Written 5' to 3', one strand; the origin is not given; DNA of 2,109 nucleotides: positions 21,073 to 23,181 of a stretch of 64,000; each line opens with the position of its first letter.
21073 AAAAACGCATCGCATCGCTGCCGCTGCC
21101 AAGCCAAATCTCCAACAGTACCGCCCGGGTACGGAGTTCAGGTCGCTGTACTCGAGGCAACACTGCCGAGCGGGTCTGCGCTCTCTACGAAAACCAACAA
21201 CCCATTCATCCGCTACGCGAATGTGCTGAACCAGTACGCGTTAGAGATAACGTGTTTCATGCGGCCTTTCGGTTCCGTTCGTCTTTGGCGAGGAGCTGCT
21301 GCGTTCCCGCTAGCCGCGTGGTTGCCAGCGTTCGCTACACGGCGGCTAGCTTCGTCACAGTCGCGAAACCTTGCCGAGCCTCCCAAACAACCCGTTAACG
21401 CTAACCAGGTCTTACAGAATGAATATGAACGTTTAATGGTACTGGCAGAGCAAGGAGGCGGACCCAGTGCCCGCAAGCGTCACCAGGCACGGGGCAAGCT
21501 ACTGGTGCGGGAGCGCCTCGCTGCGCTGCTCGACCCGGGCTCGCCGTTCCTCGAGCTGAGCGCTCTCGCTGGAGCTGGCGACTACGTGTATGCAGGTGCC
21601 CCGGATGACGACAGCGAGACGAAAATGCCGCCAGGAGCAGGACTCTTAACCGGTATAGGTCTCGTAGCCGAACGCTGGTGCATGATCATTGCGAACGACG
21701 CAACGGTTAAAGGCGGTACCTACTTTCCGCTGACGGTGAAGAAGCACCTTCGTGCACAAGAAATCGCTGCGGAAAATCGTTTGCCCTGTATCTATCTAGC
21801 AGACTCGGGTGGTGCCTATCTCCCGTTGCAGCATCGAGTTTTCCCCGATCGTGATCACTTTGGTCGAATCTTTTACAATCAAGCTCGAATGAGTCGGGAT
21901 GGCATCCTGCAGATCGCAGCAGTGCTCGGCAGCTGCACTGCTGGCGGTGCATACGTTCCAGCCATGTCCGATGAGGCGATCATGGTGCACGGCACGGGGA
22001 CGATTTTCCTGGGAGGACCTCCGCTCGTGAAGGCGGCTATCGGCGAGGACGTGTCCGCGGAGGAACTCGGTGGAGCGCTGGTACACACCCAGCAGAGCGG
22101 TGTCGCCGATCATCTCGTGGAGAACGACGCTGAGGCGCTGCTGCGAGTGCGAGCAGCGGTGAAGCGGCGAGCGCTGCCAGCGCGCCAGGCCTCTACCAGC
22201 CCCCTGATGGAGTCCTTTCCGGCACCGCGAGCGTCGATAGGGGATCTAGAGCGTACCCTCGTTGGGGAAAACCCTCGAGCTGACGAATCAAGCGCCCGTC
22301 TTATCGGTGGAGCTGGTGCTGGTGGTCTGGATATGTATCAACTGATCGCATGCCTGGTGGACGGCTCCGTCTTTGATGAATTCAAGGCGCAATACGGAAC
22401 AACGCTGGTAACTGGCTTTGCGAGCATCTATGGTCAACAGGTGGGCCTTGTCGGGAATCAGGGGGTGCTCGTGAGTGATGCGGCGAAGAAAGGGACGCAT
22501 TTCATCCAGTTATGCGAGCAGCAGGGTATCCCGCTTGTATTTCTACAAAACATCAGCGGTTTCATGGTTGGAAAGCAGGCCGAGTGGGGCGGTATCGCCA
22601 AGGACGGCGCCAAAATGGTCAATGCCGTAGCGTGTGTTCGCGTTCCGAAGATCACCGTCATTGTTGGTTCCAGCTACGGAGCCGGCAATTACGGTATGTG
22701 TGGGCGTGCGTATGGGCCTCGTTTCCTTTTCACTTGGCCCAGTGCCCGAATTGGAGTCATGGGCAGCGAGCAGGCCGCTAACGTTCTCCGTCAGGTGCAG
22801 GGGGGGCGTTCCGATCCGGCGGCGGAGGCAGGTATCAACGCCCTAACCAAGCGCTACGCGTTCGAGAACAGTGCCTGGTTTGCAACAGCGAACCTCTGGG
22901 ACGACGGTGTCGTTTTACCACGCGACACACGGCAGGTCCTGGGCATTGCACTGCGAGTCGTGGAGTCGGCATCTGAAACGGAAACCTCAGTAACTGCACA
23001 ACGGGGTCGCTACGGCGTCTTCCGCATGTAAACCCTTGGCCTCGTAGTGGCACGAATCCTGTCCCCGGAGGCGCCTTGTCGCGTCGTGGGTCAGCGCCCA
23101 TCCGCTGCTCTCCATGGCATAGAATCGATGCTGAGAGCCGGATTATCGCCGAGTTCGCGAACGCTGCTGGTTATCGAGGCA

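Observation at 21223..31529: Metabolic gene cluster: four consecutive leucine-catabolism enzymes (MCCB, IVD, MCCA, AUH) within 10.3 kb of a eukaryotic genome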

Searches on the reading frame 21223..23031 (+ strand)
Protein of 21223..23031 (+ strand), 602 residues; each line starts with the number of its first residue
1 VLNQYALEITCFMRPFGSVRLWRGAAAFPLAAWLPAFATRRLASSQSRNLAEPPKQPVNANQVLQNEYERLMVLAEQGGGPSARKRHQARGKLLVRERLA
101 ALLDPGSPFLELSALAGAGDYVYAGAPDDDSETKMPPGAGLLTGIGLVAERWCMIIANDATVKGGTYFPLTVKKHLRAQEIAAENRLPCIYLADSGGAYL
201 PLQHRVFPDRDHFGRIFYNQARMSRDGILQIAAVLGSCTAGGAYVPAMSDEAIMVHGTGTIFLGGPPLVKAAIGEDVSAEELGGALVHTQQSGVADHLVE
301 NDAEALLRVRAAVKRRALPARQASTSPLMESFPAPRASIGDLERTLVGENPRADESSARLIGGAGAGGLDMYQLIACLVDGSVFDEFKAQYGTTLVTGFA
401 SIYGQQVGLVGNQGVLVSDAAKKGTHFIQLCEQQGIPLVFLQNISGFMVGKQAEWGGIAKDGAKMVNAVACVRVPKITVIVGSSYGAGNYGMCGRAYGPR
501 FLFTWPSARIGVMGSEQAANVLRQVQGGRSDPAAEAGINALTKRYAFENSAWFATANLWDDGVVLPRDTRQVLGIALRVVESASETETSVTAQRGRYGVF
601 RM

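Call 4: search_protein_families(library=pfam, proteins=[window:21223-23031:+])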
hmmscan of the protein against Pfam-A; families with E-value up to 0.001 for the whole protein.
window:21223-23031:+ (602 aa): 2 families
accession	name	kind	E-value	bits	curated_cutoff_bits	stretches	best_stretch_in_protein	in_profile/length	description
PF01039.27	Carboxyl_trans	-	9e-133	443.9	22.3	1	87-586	2-484/493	Carboxyl transferase domain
PF03255.19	ACCA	-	3.6e-09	36.7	23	1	419-489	131-201/310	Acetyl co-enzyme A carboxylase carboxyltransferase-like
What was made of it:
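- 21259..23031 (+): CMT071C, 3-methylcrotonyl-CoA carboxylase beta (carboxyltransferase) subunit, 590 aa, with an Arg-rich N-terminal presequence. Pfam Carboxyl_trans, E=9e-133 (call 4).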

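Call 5: search_protein_families(library=ncbifam, proteins=[window:21223-23031:+])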
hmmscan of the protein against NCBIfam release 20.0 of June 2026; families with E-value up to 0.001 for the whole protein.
window:21223-23031:+ (602 aa): 4 families
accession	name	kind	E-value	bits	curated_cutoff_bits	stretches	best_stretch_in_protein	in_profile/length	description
TIGR01117.1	mmdA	subfamily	1.6e-82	278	998.8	1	68-586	7-501/512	methylmalonyl-CoA decarboxylase subunit alpha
NF041504.1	AccA_sub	subfamily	8e-10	38.5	300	1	412-485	71-144/257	carboxyltransferase subunit alpha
NF004344.0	PRK05724.1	equivalog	2e-08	33.8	357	0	415-492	131-208/319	acetyl-CoA carboxylase carboxyltransferase subunit alpha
TIGR00513.1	accA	equivalog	2.8e-06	26.9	319.3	0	412-491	128-207/321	acetyl-CoA carboxylase carboxyl transferase subunit alpha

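Call 10: search_solved_structures(query=window:21223-23031:+, max_evalue=1e-20)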
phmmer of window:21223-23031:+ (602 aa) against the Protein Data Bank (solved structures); distinct sequences matched with E-value up to 1e-20: 46.
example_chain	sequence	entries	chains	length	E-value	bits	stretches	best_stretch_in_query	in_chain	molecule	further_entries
9yx0_G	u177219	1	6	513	3.3e-180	603.8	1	71-585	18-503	Carboxyl transferase domain protein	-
4q0g_A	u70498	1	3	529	3.8e-176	590.3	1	67-583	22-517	Probable acetyl-/propionyl-CoA carboxylase (Beta subunit) AccD1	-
8j4z_J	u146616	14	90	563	9.3e-173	579.2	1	65-583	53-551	Methylcrotonoyl-CoA carboxylase beta chain, mitochondrial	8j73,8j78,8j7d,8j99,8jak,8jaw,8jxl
9tps_A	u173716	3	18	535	1.4e-170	572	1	73-601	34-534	Propionyl CoA carboxylase beta subunit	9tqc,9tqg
3u9r_B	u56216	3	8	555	2.2e-169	568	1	66-584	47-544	Methylcrotonyl-CoA carboxylase, beta-subunit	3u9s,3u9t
8f41_B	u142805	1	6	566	1.3e-162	545.6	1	82-581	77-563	3-methylcrotonyl-CoA carboxylase, beta-subunit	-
8rth_B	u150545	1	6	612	1.5e-162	545.4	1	75-597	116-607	methylcrotonoyl-CoA carboxylase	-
8f3d_A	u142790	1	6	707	1.6e-162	545.3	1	82-582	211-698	3-methylcrotonyl-CoA carboxylase beta-subunit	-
5ikl_B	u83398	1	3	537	3.3e-115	389.1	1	82-583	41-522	Geranyl-CoA carboxylase, beta-subunit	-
8pn8_A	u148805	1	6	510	4.7e-71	243.3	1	69-581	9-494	Propionyl-CoA carboxylase beta chain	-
6ybq_A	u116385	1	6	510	4.8e-71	243.3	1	69-581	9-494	Propionyl-CoA carboxylase beta chain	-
6ybp_A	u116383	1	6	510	5.3e-71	243.2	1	69-581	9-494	Propionyl-CoA carboxylase beta chain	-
8pn7_A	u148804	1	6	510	4.6e-70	240.1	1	72-581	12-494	Propionyl-CoA carboxylase beta chain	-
1vrg_A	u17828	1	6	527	6.2e-69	236.3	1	69-585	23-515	propionyl-CoA carboxylase, beta subunit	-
3n6r_B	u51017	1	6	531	8.6e-67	229.3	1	69-576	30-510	Propionyl-CoA carboxylase, beta subunit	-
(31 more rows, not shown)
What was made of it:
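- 21259..23031 (+): PDB: 579 bits to human MCCB against ~243 to PCCB (call 10).
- On 3-Methylcrotonyl-CoA carboxylase (EC 6.4.1.4): The beta subunit scores 579 (MCC), 389 (GCC) and 243 (PCC) bits (call 10).
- Checked: MCCB: 579 bits to human MCC beta, against about 243 to PCC beta and 389 to geranyl-CoA carboxylase beta (call 10).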

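Call 14: find_homologous_proteins(query=window:21259-23028:+, max_evalue=1e-50)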
Query seq(590 aa) (590 aa): 8000 proteins with E <= 1e-50 among 8000 candidates; the best 120 are listed.
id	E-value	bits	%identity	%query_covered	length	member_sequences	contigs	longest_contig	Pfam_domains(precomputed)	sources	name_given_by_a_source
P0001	0.0e+0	1308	99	100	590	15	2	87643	PF01039.28,PF03255.20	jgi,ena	-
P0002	7.1e-268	908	74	93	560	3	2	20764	PF01039.28,PF03255.20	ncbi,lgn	-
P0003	1.5e-222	758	77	76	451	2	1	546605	PF01039.28,PF03255.20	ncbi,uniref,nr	ncbi:Methylcrotonoyl-CoA carboxylase beta chain, mitochondrial [Cyanidiococcus yangmingshanensis]|un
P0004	5.7e-210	717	63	91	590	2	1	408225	PF01039.28,PF03255.20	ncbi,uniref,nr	ncbi:hypothetical protein CDCA_CDCA12G3508 [Cyanidium caldarium]|uniref:methylcrotonoyl-CoA carboxyl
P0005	9.0e-194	663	58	94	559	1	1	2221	PF01039.28,PF03255.20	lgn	-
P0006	4.8e-187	641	58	92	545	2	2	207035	PF01039.28,PF06833.17,PF03255.20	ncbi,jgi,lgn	-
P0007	1.2e-186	640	58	92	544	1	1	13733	PF01039.28,PF06833.17,PF03255.20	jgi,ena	jgi:3-methylcrotonyl-CoA carboxylase beta subunit/propionyl-CoA carboxylase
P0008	1.9e-186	639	58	92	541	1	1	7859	PF01039.28,PF06833.17,PF03255.20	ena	-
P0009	8.0e-186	637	58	92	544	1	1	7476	PF01039.28,PF06833.17,PF03255.20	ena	-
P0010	7.5e-185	634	58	92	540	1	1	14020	PF01039.28,PF03255.20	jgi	jgi:acetyl-CoA carboxylase carboxyltransferase component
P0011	8.0e-185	634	58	92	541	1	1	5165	PF01039.28,PF06833.17,PF03255.20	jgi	jgi:acetyl-CoA carboxylase carboxyltransferase component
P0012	1.6e-184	633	58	91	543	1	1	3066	PF01039.28,PF03255.20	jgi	jgi:3-methylcrotonyl-CoA carboxylase beta subunit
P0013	1.8e-184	633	59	90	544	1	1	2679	PF01039.28,PF03255.20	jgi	-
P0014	7.2e-184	631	59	91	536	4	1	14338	PF01039.28,PF03255.20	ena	-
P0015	9.6e-184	630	58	91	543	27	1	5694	PF01039.28,PF03255.20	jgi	-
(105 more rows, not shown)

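Call 16: find_encoding_contigs(protein=P0003, flank=10000, max_places=3)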
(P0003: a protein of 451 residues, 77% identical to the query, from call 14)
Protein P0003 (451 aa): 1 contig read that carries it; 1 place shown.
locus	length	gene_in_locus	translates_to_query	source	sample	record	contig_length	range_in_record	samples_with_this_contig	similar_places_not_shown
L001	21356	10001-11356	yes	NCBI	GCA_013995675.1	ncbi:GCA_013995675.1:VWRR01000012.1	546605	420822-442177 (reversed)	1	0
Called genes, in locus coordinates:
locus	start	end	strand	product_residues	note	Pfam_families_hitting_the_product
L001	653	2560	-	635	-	PF16421:E2F_CC-MB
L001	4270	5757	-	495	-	PF02319:WHD_E2F_TDP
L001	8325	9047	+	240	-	PF02037:SAP (weak)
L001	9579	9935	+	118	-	-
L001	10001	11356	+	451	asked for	PF01039:Carboxyl_trans, PF03255:ACCA (faint)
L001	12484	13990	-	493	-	PF02771:Acyl-CoA_dh_N, PF02770:Acyl-CoA_dh_M, PF00441:Acyl-CoA_dh_1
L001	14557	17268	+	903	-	PF00289:Biotin_carb_N, PF02786:CPSase_L_D2, PF07478:Dala_Dala_lig_C, PF02222:ATP-grasp (weak), PF02785:Biotin_carb_C, PF00364:Biotin_lipoyl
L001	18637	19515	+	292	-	PF00378:ECH_1, PF16113:ECH_2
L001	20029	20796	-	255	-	PF00089:Trypsin, PF13365:Trypsin_2, PF17820:PDZ_6 (faint), PF13180:PDZ_2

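Call 17: find_encoding_contigs(protein=P0004, flank=10000, max_places=3)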
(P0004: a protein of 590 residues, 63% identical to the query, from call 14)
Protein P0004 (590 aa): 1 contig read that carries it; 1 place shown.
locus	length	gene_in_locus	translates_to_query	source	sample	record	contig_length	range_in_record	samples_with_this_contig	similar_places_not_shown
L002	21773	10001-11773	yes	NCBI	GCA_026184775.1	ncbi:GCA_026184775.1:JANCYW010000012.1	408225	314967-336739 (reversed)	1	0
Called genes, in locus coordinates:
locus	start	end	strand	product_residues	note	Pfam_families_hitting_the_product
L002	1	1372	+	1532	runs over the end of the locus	PF09247:TBP-binding, PF12157:DUF3591, PF00439:Bromodomain (weak)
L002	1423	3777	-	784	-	PF00723:Glyco_hydro_15 (faint)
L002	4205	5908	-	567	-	PF01758:SBF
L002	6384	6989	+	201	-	PF00312:Ribosomal_S15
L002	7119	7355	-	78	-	-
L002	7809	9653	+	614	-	PF02037:SAP (weak)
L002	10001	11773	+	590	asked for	PF01039:Carboxyl_trans, PF03255:ACCA (faint)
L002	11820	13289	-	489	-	PF02771:Acyl-CoA_dh_N, PF02770:Acyl-CoA_dh_M, PF00441:Acyl-CoA_dh_1, PF08028:Acyl-CoA_dh_2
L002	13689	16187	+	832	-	PF00289:Biotin_carb_N, PF02786:CPSase_L_D2, PF07478:Dala_Dala_lig_C, PF02785:Biotin_carb_C, PF00364:Biotin_lipoyl, PF25917:BSH_RND (weak)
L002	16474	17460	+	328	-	PF00378:ECH_1, PF16113:ECH_2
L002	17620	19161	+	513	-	PF02319:WHD_E2F_TDP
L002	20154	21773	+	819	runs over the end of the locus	PF02319:WHD_E2F_TDP, PF16421:E2F_CC-MB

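Call 18: find_encoding_contigs(protein=P0002, flank=10000, max_places=3)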
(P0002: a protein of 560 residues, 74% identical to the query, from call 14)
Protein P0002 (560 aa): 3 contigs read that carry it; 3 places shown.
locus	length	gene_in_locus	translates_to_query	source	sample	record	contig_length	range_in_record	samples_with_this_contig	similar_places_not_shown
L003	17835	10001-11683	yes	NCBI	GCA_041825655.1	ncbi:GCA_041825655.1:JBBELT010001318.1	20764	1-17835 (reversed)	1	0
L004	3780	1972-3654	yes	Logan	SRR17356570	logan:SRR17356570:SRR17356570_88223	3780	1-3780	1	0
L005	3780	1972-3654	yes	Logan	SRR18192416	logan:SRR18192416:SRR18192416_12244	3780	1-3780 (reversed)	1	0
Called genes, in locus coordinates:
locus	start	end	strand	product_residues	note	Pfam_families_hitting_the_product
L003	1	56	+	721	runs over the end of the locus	PF00664:ABC_membrane, PF00005:ABC_tran, PF02463:SMC_N (faint), PF13191:AAA_16 (faint)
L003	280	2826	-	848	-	PF02319:WHD_E2F_TDP, PF16421:E2F_CC-MB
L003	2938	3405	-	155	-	-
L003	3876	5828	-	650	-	PF02319:WHD_E2F_TDP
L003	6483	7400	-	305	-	-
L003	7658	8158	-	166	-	-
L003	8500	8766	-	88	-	-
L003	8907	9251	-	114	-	-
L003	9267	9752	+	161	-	-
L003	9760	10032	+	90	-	-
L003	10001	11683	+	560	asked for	PF01039:Carboxyl_trans, PF03255:ACCA (faint)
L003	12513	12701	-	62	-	-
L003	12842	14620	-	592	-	PF02771:Acyl-CoA_dh_N, PF02770:Acyl-CoA_dh_M, PF00441:Acyl-CoA_dh_1, PF08028:Acyl-CoA_dh_2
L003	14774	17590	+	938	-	PF00289:Biotin_carb_N, PF02786:CPSase_L_D2, PF07478:Dala_Dala_lig_C, PF02222:ATP-grasp (weak), PF02785:Biotin_carb_C, PF00364:Biotin_lipoyl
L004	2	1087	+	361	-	?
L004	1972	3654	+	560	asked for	PF01039:Carboxyl_trans, PF03255:ACCA (faint)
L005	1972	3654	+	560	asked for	PF01039:Carboxyl_trans, PF03255:ACCA (faint)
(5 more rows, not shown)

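Call 53: search_protein_representatives(protein=window:21259-23028:+)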
Query: 590 residues. Proteins with E-value up to 0.001 (for the whole library): 17236; up to 1e-10: 9031; up to 1e-30: 2035. The best 150 are listed.
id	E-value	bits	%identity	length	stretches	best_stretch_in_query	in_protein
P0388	1.8e-174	598.0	57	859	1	28-589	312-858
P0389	2.7e-164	564.4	59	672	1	61-575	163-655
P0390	8.5e-155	533.1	56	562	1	54-567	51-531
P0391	2.7e-154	531.4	57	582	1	65-570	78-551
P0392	4.0e-141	487.9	54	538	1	68-569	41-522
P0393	1.5e-140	486.0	63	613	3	382-590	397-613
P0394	9.5e-137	473.5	54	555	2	62-406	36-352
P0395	2.6e-136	472.0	60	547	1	63-493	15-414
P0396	1.3e-135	469.7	52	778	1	54-560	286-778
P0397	1.8e-134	465.9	51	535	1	62-577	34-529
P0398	4.9e-130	451.3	61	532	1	124-507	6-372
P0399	2.2e-128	445.9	63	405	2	63-244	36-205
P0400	3.7e-127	441.8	50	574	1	54-572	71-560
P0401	9.0e-127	440.5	51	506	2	49-299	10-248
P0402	9.8e-126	437.1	63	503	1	98-514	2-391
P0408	1.3e-119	417.0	47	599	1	51-569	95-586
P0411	5.0e-117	408.4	53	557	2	51-279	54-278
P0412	8.6e-116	404.3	46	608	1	49-571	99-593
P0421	9.0e-113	394.3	47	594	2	13-499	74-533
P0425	1.0e-109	384.2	48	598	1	67-590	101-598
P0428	2.3e-108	379.8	44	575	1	49-564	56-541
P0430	1.7e-107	376.9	45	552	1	56-568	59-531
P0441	1.9e-102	360.2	47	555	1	57-567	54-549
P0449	8.4e-100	351.5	45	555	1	55-572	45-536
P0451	3.7e-99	349.4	48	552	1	48-501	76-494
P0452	9.4e-99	348.0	45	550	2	43-498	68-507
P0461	7.8e-95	335.1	43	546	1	52-571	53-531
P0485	3.1e-90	319.9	41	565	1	36-568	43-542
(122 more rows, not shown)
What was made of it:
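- Tried and rejected: The search of 50%-identity representatives returned mostly fused or fragmentary representatives (call 53).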

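Call 54: list_cluster_members(proteins=[P0388, P0389, P0390, P0391, P0392, P0400, P0408, P0412, P0425, P0428])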
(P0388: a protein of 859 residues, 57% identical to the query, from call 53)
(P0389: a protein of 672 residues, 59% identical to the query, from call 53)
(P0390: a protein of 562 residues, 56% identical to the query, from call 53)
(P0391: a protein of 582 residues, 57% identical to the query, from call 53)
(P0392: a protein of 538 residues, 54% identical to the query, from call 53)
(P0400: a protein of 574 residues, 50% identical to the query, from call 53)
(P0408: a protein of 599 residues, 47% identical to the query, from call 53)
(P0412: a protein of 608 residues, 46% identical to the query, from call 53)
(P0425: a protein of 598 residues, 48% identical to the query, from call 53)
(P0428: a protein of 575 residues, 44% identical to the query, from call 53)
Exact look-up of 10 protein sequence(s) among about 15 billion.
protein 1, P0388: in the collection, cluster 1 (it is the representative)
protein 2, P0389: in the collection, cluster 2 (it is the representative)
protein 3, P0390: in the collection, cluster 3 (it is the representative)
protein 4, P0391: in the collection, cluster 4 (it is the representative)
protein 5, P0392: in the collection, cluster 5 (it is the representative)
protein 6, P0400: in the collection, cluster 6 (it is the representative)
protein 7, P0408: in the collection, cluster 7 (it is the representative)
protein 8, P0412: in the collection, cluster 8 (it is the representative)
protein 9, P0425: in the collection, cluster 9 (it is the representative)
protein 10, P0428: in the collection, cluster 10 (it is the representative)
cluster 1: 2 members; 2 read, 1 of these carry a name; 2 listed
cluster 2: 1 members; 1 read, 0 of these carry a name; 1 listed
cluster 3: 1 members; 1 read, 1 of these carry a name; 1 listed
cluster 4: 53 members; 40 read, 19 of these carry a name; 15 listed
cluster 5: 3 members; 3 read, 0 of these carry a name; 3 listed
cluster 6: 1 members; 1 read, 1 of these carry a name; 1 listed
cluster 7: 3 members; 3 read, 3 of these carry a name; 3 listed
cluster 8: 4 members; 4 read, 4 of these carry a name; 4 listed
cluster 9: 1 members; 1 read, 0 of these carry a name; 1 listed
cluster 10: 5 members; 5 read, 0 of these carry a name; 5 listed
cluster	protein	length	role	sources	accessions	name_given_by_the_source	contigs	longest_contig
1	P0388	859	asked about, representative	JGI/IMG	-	-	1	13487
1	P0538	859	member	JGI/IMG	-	3-methylcrotonyl-CoA carboxylase beta subunit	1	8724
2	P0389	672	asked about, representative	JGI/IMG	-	-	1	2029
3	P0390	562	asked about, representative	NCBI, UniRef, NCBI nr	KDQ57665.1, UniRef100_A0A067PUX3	hypothetical protein JAAARDRAFT_35355 [Jaapia argillacea MUCL 33604] | methylcrotonoyl-CoA carboxylase n=1 Tax=Jaapia argillacea MUCL 33604 TaxID=933084 ...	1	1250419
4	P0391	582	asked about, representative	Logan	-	-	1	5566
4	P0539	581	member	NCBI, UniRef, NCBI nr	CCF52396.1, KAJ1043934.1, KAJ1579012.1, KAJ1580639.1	hypothetical protein NDA11_000014 [Ustilago hordei] | methylcrotonoyl-CoA carboxylase n=1 Tax=Ustilago hordei TaxID=120017 RepID=I2FZQ3_USTHO | putative methylcrotonyl-CoA carboxylase beta chain, mitochondrial precursor [Ustilago ...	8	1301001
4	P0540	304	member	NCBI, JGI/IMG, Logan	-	3-methylcrotonyl-CoA carboxylase beta subunit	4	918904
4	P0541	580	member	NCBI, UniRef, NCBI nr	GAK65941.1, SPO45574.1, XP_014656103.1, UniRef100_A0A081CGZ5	carboxyl transferase [Moesziomyces antarcticus] | methylcrotonoyl-CoA carboxylase n=2 Tax=Pseudozyma antarctica TaxID=84753 ...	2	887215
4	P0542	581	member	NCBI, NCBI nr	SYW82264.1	probable methylcrotonyl-CoA carboxylase beta chain, mitochondrial precursor [Ustilago ...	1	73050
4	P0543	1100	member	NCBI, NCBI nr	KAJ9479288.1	Chromosome transmission fidelity protein 18 [Pseudozyma hubeiensis]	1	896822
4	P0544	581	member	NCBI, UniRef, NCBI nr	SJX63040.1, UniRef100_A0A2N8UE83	probable methylcrotonyl-CoA carboxylase beta chain, mitochondrial precursor [Sporisorium ... | methylcrotonoyl-CoA carboxylase n=1 Tax=Sporisorium reilianum f. sp. reilianum ...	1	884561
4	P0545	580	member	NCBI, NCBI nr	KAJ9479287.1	hypothetical protein PHBOTO_002768 [Pseudozyma hubeiensis]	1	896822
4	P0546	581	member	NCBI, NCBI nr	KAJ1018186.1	hypothetical protein NDA18_006345 [Ustilago nuda]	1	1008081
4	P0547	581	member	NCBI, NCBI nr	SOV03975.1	probable methylcrotonyl-CoA carboxylase beta chain, mitochondrial precursor [Ustilago sp. ...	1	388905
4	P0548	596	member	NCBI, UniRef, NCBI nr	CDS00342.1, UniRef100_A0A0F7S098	hypothetical protein [Sporisorium scitamineum] | methylcrotonoyl-CoA carboxylase n=2 Tax=Sporisorium scitamineum TaxID=49012 ...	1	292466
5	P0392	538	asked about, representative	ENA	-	-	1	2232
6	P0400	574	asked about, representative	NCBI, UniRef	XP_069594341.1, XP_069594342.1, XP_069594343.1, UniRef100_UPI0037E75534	biotin-dependent 3-methylcrotonyl-coenzyme A carboxylase beta1 subunit-like isoform X1 ...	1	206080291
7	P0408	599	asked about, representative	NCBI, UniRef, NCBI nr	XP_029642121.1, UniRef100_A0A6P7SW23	methylcrotonoyl-CoA carboxylase beta chain, mitochondrial-like [Octopus sinensis] | methylcrotonoyl-CoA carboxylase n=1 Tax=Octopus sinensis TaxID=2607531 ...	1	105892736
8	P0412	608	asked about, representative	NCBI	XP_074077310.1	biotin-dependent 3-methylcrotonyl-coenzyme A carboxylase beta1 subunit-like isoform X2 ...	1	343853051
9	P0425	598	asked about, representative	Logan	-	-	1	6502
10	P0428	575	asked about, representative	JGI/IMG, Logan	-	-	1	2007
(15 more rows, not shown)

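Call 58: find_encoding_contigs(protein=P0539, flank=10000, max_places=1)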
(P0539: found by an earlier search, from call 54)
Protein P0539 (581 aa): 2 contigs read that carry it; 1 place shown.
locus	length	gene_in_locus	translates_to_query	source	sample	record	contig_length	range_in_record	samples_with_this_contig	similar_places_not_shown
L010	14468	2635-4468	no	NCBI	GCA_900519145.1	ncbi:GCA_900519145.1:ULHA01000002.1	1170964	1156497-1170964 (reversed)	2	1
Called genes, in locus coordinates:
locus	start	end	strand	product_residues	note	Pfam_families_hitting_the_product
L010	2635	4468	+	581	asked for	PF01039:Carboxyl_trans, PF03255:ACCA (faint)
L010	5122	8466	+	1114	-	PF00004:AAA, PF25361:AAA_lid_RFC1 (weak)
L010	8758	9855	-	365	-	PF04968:CHORD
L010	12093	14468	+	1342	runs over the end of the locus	-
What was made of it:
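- MCCB has no partner genes beside it in Ustilago (call 58).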
